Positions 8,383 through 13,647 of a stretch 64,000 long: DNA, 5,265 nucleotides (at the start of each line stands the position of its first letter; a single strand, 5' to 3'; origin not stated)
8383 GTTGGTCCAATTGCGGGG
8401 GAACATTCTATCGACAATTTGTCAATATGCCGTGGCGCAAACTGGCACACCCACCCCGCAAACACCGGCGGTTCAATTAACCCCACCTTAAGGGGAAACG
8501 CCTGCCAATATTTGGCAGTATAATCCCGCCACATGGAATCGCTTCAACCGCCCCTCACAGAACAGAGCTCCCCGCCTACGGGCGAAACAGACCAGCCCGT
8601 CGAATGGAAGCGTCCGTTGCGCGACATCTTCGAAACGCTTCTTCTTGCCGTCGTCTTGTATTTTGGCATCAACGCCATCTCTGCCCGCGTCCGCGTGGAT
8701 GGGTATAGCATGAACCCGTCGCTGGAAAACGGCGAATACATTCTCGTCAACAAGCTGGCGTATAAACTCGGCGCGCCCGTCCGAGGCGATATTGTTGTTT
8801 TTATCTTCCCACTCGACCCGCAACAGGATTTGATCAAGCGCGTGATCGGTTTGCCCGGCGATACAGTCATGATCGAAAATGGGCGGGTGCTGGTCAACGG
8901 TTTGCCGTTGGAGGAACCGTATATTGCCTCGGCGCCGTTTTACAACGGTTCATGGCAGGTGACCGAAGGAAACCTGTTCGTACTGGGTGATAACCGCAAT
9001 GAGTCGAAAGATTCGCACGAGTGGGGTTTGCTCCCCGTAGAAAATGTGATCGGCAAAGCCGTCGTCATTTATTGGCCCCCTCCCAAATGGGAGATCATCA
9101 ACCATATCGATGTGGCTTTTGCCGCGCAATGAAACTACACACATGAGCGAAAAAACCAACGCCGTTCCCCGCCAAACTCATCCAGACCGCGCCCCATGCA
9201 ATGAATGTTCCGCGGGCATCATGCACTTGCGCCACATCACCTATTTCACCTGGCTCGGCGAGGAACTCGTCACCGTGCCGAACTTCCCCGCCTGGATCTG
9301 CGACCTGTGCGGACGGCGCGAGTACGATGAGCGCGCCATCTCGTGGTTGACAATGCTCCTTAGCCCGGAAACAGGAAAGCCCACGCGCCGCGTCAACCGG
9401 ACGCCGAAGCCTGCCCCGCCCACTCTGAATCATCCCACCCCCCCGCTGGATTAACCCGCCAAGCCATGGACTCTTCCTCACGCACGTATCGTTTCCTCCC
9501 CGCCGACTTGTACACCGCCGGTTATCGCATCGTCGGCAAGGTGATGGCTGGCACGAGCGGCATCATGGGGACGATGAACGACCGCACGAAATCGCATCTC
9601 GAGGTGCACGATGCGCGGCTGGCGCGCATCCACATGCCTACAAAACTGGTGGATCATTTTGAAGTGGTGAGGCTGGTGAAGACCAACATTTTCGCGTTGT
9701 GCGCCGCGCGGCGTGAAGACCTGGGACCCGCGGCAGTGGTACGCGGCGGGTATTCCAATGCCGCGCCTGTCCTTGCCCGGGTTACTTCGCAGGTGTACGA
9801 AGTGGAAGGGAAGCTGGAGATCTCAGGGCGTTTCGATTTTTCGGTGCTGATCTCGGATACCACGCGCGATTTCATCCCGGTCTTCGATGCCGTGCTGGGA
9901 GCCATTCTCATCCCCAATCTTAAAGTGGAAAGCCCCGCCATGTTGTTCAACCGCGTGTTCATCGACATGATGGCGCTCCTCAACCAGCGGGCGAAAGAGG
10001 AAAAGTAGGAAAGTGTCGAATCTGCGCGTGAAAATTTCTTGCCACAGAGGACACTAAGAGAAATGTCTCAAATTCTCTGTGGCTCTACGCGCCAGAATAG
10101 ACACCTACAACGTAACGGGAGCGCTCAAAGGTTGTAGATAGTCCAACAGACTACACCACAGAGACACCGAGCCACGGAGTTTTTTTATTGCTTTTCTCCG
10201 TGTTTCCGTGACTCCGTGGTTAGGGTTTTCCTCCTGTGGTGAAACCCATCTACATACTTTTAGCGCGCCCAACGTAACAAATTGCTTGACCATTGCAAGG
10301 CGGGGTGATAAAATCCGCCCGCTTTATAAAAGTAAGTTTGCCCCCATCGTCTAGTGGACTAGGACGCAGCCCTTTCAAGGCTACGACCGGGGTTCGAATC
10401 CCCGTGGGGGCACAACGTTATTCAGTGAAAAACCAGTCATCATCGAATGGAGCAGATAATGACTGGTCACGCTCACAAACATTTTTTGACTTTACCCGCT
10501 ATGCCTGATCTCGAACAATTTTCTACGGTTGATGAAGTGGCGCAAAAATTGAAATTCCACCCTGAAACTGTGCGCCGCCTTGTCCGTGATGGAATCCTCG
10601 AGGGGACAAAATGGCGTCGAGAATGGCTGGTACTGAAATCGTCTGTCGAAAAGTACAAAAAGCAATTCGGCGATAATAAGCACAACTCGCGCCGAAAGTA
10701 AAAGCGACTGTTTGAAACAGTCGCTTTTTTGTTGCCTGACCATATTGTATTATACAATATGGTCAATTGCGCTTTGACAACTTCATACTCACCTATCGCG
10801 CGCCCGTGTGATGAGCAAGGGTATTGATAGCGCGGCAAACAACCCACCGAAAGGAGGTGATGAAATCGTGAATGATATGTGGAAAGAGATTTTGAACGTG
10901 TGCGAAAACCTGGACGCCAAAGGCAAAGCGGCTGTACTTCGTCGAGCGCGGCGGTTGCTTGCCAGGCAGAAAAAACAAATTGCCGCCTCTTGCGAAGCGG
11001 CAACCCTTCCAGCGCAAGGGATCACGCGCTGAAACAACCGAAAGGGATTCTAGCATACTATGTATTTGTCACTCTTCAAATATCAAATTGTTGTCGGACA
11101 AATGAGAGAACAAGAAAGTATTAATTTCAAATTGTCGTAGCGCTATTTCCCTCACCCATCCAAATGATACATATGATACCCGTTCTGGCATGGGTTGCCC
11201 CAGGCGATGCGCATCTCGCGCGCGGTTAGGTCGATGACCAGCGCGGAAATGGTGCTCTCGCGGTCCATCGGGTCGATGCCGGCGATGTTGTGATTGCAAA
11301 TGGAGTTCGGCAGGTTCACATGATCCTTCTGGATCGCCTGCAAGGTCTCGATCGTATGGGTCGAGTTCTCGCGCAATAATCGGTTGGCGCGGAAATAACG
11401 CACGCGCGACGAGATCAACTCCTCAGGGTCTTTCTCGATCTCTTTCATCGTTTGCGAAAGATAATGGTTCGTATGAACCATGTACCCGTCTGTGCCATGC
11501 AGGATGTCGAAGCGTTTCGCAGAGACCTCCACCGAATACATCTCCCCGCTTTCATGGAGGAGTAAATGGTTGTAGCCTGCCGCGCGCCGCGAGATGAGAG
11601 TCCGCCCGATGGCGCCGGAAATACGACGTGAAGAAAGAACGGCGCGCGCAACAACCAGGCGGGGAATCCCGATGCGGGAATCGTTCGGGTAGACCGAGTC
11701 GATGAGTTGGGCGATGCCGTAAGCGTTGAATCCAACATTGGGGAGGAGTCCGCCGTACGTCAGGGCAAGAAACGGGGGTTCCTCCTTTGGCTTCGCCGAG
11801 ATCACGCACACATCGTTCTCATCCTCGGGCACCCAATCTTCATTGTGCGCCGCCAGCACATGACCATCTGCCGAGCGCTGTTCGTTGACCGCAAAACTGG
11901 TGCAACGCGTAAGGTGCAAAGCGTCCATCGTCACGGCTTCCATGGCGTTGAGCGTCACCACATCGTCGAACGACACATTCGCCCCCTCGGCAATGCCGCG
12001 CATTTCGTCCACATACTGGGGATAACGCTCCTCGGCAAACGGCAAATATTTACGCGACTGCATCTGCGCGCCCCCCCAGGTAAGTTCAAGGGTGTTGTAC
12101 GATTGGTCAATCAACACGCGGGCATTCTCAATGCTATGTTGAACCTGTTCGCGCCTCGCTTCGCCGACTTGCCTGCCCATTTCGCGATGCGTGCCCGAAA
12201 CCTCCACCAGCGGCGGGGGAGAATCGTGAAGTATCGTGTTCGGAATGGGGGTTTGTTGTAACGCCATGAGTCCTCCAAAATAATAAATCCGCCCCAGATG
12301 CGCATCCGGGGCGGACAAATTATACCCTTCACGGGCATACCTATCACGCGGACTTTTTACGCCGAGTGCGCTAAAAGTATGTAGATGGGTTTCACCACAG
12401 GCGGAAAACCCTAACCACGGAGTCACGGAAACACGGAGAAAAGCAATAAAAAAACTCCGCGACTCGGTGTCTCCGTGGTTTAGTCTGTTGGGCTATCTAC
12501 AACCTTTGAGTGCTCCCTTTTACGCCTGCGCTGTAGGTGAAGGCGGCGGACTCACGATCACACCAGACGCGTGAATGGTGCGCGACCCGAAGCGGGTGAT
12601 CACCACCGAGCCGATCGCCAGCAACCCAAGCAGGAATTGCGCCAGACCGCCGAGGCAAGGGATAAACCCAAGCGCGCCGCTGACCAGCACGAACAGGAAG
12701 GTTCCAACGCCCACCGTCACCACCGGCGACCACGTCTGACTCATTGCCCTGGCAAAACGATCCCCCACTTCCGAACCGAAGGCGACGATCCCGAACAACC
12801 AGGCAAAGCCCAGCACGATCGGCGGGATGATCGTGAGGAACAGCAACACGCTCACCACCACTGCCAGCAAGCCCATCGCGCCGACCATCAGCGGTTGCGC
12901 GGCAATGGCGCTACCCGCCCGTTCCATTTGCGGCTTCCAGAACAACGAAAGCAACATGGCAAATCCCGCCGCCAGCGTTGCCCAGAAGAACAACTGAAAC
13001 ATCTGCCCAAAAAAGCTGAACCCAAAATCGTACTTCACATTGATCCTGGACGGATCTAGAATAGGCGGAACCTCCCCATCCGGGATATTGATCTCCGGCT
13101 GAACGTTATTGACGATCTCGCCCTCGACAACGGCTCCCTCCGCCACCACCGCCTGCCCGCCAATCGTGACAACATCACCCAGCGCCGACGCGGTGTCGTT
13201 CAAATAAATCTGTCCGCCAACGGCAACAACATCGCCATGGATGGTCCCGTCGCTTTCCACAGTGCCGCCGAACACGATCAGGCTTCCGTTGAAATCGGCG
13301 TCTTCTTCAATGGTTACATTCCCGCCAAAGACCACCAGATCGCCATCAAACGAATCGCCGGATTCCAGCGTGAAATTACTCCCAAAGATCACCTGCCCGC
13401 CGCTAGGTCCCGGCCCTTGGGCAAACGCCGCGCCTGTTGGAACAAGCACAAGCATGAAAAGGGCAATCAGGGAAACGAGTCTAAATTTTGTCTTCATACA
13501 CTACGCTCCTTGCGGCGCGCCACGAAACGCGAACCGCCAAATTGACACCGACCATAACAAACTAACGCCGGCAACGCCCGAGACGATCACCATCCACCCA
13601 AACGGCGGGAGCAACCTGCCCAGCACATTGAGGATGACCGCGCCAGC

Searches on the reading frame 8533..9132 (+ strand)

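Call 71: search_protein_families(library=pfam, proteins=[window:8533-9132:+], max_evalue=0.0001)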
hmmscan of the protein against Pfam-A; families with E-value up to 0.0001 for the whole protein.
window:8533-9132:+ (199 aa): 1 family
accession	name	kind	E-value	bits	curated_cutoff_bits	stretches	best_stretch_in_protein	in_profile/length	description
PF10502.14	Peptidase_S26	-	3.4e-47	161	22.9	1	32-181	4-168/168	Signal peptidase, peptidase S26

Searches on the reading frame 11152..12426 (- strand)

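Call 71: search_protein_families(library=pfam, proteins=[window:11152-12426:-], max_evalue=0.0001)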
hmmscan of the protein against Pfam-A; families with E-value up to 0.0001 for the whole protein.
window:11152-12426:- (424 aa): 1 family
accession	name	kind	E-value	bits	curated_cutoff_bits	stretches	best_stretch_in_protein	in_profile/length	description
PF03417.21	AAT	-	5.4e-25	88.8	23.2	1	189-412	7-223/225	Acyl-coenzyme A:6-aminopenicillanic acid acyl-transferase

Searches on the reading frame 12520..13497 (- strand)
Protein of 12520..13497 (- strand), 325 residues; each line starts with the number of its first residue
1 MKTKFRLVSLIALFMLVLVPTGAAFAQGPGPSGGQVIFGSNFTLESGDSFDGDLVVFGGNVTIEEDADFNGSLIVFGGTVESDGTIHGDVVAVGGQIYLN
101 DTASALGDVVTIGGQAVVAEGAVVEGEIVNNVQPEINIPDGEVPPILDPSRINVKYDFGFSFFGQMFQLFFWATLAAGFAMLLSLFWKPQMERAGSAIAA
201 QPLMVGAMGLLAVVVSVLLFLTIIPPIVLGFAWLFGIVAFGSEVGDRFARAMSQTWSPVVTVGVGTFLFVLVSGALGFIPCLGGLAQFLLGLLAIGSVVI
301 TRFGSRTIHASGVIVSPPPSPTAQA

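Call 71: search_protein_families(library=pfam, proteins=[window:12520-13497:-], max_evalue=0.0001)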
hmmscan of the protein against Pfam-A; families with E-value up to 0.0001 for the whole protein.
window:12520-13497:- (325 aa): 1 family
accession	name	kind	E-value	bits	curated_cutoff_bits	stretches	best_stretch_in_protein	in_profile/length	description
PF04519.19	Bactofilin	-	8e-05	23.3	27.9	0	47-128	23-97/98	Polymer-forming cytoskeletal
